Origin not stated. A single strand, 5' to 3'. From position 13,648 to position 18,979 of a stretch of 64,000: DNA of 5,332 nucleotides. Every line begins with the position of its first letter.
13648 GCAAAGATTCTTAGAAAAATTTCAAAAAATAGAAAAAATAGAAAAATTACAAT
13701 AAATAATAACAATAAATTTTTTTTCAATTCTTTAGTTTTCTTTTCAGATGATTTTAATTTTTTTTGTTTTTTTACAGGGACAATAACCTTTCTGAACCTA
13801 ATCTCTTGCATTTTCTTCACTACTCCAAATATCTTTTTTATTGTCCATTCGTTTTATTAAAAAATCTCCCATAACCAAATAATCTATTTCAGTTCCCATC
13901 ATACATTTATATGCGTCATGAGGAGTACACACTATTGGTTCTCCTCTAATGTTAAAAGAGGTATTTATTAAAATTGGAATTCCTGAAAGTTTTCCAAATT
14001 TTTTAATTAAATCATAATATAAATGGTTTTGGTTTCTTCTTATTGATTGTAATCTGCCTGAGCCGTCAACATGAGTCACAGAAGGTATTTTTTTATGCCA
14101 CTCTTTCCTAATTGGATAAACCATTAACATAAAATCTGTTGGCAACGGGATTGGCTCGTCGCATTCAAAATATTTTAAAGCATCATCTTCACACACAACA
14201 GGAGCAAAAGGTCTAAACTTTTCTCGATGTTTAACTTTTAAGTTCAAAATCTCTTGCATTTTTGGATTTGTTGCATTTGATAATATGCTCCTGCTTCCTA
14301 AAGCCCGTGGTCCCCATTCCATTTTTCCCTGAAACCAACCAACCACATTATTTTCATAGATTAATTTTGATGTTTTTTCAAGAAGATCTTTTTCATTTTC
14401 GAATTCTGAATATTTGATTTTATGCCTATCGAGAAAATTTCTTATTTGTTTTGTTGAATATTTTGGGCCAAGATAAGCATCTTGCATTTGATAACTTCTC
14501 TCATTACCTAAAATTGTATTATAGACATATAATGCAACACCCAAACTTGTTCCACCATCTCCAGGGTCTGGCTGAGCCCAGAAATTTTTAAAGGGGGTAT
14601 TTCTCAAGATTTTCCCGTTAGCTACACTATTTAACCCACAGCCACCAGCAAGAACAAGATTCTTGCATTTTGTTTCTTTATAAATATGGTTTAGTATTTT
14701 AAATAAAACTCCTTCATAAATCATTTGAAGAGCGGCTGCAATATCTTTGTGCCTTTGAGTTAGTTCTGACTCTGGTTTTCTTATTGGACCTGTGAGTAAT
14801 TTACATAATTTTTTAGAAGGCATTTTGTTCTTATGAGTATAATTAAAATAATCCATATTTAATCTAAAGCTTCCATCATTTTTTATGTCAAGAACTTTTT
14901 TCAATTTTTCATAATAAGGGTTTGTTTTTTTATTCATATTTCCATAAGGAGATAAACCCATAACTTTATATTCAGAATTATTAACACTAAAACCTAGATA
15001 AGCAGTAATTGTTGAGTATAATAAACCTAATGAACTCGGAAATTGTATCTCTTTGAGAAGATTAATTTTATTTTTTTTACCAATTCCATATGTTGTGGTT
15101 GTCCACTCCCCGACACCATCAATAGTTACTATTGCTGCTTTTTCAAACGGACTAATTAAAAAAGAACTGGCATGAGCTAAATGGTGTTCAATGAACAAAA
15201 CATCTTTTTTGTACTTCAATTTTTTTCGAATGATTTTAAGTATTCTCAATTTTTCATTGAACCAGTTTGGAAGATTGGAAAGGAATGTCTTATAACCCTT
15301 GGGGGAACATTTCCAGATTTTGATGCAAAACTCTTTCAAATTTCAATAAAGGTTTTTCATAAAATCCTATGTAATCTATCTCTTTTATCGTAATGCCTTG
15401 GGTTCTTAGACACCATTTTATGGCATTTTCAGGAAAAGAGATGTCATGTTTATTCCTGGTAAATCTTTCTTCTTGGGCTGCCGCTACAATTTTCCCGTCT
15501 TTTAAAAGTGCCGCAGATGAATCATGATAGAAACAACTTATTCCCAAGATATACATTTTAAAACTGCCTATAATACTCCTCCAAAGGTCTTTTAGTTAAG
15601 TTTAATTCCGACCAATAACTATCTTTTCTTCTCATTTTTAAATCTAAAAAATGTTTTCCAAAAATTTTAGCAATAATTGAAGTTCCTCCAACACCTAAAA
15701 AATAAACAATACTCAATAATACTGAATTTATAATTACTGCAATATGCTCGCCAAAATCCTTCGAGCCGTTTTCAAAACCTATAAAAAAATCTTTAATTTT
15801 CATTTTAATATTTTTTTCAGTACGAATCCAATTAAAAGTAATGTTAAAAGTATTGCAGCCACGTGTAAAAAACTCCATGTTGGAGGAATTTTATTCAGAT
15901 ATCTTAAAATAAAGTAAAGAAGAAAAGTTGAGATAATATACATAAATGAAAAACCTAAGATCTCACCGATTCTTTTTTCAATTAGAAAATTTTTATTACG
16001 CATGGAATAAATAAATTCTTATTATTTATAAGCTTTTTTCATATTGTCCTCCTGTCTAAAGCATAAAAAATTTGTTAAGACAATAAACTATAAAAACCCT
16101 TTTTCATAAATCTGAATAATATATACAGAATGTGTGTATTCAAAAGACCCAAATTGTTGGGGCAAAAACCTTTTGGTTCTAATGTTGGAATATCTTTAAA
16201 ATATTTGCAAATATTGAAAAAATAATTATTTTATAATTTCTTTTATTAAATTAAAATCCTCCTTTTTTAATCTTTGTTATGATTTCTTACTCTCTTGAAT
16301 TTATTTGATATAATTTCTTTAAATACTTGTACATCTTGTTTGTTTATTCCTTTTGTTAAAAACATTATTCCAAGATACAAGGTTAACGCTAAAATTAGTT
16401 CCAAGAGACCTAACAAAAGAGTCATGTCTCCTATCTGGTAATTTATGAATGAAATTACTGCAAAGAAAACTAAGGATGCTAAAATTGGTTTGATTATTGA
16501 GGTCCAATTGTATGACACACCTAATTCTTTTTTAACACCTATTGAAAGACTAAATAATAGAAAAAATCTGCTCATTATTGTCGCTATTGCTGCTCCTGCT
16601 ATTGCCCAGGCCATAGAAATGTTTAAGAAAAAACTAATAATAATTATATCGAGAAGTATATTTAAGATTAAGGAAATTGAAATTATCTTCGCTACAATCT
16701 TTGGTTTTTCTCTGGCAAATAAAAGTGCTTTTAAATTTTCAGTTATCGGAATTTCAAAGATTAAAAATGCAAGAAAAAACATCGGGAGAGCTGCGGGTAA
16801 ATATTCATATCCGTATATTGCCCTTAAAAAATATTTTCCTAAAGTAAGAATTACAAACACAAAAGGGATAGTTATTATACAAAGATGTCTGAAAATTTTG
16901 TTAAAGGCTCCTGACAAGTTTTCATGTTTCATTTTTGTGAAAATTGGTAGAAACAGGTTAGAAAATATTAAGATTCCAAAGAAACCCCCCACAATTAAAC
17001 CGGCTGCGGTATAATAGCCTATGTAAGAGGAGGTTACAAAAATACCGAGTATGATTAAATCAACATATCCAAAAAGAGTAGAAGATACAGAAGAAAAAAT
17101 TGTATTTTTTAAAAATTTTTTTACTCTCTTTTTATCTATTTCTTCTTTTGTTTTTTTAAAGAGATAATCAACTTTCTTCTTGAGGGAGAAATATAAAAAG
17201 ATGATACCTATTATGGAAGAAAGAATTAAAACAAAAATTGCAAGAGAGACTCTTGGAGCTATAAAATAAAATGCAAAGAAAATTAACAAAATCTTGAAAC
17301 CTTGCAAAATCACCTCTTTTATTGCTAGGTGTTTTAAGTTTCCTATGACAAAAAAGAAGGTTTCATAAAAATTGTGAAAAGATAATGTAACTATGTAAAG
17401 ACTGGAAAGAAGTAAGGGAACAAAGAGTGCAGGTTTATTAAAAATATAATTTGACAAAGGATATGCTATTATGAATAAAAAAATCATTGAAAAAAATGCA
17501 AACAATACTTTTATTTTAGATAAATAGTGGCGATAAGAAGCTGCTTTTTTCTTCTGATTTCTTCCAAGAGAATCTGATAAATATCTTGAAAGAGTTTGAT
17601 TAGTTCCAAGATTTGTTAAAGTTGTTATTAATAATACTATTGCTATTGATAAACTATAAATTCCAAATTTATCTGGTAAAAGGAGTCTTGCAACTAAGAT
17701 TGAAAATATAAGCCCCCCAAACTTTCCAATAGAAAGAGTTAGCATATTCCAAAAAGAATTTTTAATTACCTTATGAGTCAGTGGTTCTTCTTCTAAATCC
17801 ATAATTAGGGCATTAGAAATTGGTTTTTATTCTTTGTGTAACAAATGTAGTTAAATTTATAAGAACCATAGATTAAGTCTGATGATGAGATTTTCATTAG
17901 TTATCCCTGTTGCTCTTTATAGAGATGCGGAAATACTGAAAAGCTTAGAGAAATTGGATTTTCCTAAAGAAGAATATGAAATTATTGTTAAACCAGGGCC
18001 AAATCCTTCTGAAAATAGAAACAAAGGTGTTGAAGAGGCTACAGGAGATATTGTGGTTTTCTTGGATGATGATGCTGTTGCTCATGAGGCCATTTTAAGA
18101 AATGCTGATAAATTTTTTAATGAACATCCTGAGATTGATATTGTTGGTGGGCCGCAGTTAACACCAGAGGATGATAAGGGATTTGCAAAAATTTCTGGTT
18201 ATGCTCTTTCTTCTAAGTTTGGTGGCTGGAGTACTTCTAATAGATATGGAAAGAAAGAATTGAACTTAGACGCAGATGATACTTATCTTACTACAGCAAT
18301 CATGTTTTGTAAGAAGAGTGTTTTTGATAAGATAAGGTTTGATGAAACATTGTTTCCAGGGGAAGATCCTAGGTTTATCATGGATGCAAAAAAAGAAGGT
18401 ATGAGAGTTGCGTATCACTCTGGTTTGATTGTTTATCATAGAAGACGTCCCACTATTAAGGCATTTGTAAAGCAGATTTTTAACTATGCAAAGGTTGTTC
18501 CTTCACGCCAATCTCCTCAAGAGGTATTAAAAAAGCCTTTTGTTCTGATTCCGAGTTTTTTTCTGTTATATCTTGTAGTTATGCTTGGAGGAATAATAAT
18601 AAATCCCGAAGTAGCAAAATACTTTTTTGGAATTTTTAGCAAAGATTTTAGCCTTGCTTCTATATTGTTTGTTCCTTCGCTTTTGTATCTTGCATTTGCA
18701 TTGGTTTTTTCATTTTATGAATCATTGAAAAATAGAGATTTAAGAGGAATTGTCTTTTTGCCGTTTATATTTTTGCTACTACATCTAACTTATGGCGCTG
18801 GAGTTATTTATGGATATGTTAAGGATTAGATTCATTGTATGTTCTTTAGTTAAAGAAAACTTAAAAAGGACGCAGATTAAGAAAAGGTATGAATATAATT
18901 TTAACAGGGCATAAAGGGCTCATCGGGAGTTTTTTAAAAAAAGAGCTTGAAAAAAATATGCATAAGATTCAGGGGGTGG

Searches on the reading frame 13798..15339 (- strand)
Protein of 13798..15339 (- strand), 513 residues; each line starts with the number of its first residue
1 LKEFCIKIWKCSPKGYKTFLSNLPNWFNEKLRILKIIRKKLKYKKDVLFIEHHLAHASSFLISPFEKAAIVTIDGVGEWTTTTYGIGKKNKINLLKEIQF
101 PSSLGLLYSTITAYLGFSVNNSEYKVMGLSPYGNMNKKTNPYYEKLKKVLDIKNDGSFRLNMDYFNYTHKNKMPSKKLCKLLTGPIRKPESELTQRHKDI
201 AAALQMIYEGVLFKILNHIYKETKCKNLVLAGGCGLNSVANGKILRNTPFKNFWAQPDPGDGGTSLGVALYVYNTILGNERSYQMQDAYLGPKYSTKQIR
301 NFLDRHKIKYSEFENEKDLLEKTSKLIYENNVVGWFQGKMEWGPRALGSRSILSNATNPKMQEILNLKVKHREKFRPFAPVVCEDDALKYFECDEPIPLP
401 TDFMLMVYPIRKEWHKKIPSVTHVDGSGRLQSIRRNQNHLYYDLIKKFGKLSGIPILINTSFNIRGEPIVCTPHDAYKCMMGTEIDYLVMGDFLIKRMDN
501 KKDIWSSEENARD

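Call 10: search_protein_families(library=pfam, proteins=[window:13798-15339:-], max_evalue=0.01)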
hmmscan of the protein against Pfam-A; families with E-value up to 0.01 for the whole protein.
window:13798-15339:- (513 aa): 4 families
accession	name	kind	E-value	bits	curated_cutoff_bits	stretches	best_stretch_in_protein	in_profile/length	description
PF16861.10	Carbam_trans_C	-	3e-70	235.6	27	1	325-497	2-170/170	Carbamoyltransferase C-terminus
PF02543.21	Carbam_trans_N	-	2.6e-58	198.5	24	1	26-270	98-346/346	Carbamoyltransferase N-terminus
PF01300.24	Sua5_yciO_yrdC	-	0.00017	21.6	25.1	1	368-495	34-157/178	Telomere recombination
PF22521.2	HypF_C_2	-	0.0026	18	27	1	194-267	163-240/241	Carbamoyltransferase, Kae1-like Domain, second subdomain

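Call 11: search_protein_families(library=ncbifam, proteins=[window:13798-15339:-], max_evalue=0.01)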
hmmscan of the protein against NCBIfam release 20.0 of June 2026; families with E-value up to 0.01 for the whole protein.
window:13798-15339:- (513 aa): 3 families
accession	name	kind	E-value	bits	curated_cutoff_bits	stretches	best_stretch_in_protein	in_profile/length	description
NF041651.1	nodul_NodU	equivalog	5.9e-48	164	1000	1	194-481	267-539/556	nodulation protein NodU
TIGR00143.1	hypF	equivalog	1.1e-06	27.1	466.1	1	190-271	655-739/741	carbamoyltransferase HypF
TIGR03723.1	T6A_TsaD_YgjD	equivalog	0.0039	16.4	296.1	1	192-239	227-274/314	tRNA (adenosine(37)-N6)-threonylcarbamoyltransferase complex transferase subunit TsaD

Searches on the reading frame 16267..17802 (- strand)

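Call 24: search_protein_families(library=pfam, proteins=[window:16267-17802:-], max_evalue=1)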
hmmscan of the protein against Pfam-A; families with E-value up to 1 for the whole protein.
window:16267-17802:- (511 aa): 4 families
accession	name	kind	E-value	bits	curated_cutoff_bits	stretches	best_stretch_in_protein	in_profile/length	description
PF01943.22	Polysacc_synt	-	2.3e-21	76.9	28.2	1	13-291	2-273/274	Polysaccharide biosynthesis protein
PF13440.11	Polysacc_synt_3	-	6.5e-15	55.6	23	1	36-337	1-291/293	Polysaccharide biosynthesis protein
PF23358.1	OST48_MD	-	0.081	13.3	27.9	1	38-112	72-143/145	OST48 middle domain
PF17393.7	DUF5402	-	0.21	12.1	25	1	477-506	40-69/120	Family of unknown function (DUF5402)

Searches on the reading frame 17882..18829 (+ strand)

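Call 24: search_protein_families(library=pfam, proteins=[window:17882-18829:+], max_evalue=1)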
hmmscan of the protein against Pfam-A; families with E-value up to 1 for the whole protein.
window:17882-18829:+ (315 aa): 4 families
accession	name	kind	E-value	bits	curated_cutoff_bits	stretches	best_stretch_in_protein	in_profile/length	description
PF13641.12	Glyco_tranf_2_3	-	8.2e-14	52.6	27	1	15-198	41-223/230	Glycosyltransferase like family 2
PF13632.12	Glyco_trans_2_3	-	3e-11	44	27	1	57-309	1-197/198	Glycosyl transferase family group 2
PF00535.33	Glycos_transf_2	-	1.1e-09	38.9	23.3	1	16-150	42-166/168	Glycosyl transferase family 2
PF10111.15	Glyco_tranf_2_2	-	0.17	11.8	27.3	1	43-66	70-93/276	Glycosyltransferase like family 2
